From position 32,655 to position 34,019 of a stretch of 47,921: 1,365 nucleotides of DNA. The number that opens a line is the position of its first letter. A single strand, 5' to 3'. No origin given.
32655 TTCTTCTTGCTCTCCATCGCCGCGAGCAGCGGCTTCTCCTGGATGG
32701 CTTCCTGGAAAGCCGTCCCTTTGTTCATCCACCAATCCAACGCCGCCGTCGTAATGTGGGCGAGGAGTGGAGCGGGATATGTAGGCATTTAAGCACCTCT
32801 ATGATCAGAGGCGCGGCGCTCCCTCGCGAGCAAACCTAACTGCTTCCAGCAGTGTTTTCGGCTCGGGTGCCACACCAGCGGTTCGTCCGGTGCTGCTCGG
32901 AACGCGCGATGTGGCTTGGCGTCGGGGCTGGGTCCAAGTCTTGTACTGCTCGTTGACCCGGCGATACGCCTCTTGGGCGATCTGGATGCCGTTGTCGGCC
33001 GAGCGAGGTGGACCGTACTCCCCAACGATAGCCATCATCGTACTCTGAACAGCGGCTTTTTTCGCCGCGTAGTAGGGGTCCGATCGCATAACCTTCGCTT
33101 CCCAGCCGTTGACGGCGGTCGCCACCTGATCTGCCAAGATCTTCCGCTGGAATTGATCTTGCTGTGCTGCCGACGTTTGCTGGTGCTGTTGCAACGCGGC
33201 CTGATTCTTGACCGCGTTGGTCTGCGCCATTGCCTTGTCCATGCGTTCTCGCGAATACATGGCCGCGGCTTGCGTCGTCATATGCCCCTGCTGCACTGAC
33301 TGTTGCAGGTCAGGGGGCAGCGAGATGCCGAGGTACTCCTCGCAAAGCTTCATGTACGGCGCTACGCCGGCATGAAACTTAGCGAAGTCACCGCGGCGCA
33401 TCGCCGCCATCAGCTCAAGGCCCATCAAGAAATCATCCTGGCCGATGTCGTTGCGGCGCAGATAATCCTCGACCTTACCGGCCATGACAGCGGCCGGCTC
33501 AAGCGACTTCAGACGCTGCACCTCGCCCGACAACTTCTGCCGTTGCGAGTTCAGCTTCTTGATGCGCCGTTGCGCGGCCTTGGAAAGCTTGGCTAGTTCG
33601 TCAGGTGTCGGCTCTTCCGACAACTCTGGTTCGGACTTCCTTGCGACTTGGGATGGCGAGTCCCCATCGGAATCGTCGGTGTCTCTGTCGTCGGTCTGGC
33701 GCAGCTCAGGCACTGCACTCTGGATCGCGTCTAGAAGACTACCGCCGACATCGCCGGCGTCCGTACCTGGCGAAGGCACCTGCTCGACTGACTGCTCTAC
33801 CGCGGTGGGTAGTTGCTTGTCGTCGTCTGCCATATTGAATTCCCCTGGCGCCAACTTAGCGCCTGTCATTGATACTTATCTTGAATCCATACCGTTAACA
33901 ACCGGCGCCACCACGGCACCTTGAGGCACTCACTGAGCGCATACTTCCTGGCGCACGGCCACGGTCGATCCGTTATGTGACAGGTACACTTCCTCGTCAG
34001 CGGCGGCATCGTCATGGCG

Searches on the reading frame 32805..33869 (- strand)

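Call 69: search_protein_families(library=pfam, proteins=[window:32805-33869:-], max_evalue=0.01)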
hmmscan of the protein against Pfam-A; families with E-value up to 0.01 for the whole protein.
window:32805-33869:- (354 aa): 1 family
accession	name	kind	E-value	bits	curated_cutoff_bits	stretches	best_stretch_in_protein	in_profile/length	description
PF17258.7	DUF5324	-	0.0054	16.9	27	1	163-231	60-128/220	Family of unknown function (DUF5324)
